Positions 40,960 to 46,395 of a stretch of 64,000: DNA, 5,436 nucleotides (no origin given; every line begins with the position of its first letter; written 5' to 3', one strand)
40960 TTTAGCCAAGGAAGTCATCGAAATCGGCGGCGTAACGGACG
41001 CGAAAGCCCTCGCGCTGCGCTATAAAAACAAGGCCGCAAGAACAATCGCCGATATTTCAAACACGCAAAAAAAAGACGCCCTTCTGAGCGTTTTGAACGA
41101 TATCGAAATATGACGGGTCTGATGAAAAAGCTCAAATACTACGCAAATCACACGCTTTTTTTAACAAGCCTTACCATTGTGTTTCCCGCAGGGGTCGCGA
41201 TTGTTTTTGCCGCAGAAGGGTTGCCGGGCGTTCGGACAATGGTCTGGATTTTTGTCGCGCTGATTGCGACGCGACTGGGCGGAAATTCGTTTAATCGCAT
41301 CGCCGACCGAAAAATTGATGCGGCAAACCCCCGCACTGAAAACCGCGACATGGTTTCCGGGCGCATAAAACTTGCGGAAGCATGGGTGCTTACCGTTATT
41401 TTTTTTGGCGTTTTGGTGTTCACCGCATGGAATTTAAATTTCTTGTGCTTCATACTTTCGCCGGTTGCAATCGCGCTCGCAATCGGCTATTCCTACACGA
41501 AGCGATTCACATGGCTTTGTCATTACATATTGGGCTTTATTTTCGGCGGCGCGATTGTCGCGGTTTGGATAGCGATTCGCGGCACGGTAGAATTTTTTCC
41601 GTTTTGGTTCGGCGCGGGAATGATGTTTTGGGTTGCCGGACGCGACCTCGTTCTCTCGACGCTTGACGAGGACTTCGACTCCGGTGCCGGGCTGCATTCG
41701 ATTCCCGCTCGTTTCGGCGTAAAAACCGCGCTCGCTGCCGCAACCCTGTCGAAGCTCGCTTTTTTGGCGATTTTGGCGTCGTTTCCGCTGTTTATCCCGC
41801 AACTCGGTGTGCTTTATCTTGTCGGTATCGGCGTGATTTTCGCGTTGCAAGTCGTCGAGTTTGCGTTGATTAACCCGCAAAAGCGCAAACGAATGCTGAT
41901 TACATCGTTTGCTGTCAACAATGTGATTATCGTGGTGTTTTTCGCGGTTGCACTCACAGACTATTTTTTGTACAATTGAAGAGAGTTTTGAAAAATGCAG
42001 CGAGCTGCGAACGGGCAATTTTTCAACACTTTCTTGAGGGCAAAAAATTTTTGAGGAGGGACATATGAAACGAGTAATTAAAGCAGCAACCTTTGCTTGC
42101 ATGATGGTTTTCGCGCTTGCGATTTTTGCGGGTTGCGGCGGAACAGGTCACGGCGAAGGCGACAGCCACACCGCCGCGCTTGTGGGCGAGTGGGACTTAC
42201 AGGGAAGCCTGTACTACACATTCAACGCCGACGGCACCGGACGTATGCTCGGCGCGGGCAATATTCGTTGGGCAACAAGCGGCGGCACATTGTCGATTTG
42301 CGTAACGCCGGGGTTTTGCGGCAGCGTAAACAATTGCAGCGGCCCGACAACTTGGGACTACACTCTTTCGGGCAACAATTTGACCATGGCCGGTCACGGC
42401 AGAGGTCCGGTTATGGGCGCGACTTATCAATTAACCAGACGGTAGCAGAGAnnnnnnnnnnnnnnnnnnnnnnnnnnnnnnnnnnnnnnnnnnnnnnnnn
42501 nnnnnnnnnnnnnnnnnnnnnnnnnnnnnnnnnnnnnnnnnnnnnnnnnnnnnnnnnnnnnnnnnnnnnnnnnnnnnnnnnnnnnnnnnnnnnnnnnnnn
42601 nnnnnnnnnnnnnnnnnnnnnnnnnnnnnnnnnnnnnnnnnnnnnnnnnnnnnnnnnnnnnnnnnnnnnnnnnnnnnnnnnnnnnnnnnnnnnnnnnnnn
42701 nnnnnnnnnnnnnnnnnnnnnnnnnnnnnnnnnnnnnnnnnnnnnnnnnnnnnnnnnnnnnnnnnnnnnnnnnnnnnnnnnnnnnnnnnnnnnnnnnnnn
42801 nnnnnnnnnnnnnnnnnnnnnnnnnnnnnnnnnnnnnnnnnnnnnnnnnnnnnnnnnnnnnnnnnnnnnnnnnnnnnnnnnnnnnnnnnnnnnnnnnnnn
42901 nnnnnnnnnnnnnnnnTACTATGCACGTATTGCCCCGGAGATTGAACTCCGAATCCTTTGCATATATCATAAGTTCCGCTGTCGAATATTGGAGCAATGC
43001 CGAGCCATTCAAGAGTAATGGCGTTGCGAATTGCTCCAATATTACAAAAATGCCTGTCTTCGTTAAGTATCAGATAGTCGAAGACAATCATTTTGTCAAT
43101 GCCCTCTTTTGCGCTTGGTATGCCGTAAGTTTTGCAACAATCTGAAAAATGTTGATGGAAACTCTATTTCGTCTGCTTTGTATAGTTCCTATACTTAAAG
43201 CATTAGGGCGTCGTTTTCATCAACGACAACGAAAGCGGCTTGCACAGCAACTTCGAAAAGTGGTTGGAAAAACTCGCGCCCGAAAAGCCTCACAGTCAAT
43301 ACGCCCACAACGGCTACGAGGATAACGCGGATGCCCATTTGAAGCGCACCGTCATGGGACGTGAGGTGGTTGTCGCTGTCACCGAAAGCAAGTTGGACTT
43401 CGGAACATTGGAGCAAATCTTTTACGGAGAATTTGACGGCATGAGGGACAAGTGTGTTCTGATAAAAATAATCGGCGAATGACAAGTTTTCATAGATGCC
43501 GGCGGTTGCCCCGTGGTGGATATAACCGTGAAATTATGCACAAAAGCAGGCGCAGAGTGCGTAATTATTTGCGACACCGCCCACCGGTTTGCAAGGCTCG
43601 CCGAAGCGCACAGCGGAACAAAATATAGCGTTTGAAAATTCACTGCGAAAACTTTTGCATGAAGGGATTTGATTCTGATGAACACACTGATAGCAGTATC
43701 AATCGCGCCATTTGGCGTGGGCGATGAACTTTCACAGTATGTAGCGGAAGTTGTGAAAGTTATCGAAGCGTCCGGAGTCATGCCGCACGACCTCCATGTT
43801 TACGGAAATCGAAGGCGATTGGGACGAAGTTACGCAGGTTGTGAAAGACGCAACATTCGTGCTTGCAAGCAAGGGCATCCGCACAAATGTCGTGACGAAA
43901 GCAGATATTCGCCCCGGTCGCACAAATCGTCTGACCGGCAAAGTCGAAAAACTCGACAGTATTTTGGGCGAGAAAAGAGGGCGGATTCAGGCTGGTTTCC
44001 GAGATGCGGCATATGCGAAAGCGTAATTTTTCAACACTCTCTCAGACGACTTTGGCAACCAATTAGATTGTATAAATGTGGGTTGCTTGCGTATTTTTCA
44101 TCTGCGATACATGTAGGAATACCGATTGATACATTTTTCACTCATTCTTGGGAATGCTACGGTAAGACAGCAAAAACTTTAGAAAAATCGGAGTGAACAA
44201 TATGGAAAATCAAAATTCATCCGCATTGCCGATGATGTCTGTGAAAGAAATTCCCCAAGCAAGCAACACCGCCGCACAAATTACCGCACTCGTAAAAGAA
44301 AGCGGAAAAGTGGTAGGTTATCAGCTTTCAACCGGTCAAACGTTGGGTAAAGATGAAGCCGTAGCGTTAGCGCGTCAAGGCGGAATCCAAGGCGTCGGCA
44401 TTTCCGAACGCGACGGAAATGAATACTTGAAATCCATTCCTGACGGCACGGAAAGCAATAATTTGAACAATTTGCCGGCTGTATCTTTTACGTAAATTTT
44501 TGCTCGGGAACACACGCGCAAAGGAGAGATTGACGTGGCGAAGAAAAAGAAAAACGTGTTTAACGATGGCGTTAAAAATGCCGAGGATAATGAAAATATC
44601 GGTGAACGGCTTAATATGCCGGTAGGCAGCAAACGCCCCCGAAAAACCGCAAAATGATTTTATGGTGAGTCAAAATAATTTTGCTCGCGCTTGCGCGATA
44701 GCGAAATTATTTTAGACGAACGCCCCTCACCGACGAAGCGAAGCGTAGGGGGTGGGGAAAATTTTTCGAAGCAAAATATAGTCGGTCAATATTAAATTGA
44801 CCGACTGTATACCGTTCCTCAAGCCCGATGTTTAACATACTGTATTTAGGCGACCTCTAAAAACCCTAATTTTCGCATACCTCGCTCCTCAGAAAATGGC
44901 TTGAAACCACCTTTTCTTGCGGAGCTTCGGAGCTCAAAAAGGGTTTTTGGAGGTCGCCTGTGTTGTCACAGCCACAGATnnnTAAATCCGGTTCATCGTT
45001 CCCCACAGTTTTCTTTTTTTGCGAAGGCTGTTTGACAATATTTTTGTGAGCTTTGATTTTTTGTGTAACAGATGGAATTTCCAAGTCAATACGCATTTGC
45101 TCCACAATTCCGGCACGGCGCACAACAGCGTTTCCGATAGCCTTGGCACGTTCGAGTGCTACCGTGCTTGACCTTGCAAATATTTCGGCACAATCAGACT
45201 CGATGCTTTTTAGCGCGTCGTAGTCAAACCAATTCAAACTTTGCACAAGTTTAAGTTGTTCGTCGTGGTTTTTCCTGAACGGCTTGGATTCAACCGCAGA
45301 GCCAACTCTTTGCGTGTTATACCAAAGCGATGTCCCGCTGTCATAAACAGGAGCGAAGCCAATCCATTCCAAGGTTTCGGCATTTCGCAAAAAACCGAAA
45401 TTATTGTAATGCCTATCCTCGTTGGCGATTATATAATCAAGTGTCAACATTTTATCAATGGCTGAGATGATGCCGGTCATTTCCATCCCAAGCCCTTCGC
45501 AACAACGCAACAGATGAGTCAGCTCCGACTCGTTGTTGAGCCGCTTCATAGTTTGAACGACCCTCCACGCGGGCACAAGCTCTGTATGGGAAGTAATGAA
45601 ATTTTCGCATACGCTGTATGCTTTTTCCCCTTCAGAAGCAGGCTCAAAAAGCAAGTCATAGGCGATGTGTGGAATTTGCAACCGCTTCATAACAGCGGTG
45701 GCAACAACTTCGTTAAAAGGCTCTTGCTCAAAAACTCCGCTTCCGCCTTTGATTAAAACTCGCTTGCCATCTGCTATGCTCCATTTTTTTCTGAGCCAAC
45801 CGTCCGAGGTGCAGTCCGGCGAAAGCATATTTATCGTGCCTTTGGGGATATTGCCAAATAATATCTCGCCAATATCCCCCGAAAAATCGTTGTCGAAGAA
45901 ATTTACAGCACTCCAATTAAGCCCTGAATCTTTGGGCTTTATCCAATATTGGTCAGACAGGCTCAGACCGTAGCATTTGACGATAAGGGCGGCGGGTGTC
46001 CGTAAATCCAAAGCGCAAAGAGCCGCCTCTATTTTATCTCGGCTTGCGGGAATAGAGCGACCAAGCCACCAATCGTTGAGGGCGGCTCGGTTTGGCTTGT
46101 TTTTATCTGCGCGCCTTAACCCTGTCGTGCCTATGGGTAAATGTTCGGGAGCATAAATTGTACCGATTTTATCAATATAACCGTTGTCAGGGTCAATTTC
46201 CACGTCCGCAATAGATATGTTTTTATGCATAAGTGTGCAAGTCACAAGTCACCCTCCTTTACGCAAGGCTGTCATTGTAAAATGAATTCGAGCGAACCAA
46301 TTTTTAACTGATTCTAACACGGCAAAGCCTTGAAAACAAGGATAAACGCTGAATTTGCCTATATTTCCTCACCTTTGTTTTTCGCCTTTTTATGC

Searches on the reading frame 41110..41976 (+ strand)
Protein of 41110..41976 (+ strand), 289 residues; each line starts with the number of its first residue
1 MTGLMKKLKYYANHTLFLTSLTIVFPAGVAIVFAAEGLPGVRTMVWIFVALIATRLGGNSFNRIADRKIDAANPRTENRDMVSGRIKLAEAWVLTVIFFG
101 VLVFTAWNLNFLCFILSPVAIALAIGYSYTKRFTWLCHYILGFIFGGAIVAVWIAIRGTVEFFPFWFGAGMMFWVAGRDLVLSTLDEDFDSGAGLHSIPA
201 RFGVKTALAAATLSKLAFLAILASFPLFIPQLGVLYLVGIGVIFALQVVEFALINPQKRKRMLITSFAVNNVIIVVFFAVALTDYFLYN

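Call 87: search_protein_families(library=pfam, proteins=[window:41110-41976:+], max_evalue=0.001)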
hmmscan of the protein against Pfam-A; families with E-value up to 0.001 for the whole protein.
window:41110-41976:+ (289 aa): 1 family
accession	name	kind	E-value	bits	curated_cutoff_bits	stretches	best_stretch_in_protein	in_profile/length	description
PF01040.23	UbiA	-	3.9e-45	154.5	34.2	1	24-262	2-243/250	UbiA prenyltransferase family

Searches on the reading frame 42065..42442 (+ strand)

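Call 87: search_protein_families(library=pfam, proteins=[window:42065-42442:+], max_evalue=0.001)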
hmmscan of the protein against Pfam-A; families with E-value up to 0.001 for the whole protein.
window:42065-42442:+ (126 aa): 1 family
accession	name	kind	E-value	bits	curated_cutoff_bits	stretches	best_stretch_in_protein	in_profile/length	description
PF18692.7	DUF5640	-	3.2e-07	30.6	28.5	1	38-111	2-73/85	Family of unknown function (DUF5640)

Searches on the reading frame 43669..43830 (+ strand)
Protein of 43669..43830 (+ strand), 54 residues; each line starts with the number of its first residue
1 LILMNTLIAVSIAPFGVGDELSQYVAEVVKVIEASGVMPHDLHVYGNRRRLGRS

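Call 87: search_protein_families(library=pfam, proteins=[window:43669-43830:+], max_evalue=0.001)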
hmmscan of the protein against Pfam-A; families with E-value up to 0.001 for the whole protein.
window:43669-43830:+ (54 aa): 1 family
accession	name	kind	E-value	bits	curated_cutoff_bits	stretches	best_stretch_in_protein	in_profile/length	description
PF01910.22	Thiamine_BP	-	2.9e-06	27.6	24.9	1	9-38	2-32/92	Thiamine-binding protein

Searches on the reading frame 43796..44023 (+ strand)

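Call 87: search_protein_families(library=pfam, proteins=[window:43796-44023:+], max_evalue=0.001)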
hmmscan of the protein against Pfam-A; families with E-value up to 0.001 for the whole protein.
window:43796-44023:+ (76 aa): 1 family
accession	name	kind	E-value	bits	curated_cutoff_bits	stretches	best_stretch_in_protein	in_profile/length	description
PF01910.22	Thiamine_BP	-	2.4e-10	40.6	24.9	1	1-53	38-91/92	Thiamine-binding protein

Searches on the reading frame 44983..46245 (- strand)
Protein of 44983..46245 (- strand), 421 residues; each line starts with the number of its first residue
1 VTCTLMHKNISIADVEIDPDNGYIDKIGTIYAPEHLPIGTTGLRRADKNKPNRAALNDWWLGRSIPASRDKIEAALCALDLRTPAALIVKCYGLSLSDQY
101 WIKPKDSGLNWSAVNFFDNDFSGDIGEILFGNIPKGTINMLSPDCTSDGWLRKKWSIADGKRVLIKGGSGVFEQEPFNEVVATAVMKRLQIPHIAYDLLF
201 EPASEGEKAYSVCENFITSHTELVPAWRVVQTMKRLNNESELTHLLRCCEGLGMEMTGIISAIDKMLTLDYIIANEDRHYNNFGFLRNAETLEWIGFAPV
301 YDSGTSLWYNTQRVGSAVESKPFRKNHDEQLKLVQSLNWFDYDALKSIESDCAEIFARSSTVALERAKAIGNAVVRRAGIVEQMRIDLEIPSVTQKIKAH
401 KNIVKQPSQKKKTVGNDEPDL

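Call 87: search_protein_families(library=pfam, proteins=[window:44983-46245:-], max_evalue=0.001)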
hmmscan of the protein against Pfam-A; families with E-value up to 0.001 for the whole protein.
window:44983-46245:- (421 aa): 1 family
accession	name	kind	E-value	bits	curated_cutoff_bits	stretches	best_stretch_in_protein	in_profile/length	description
PF07804.18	HipA_C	-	6.8e-07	29.6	30.5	1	153-339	8-184/213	HipA-like C-terminal domain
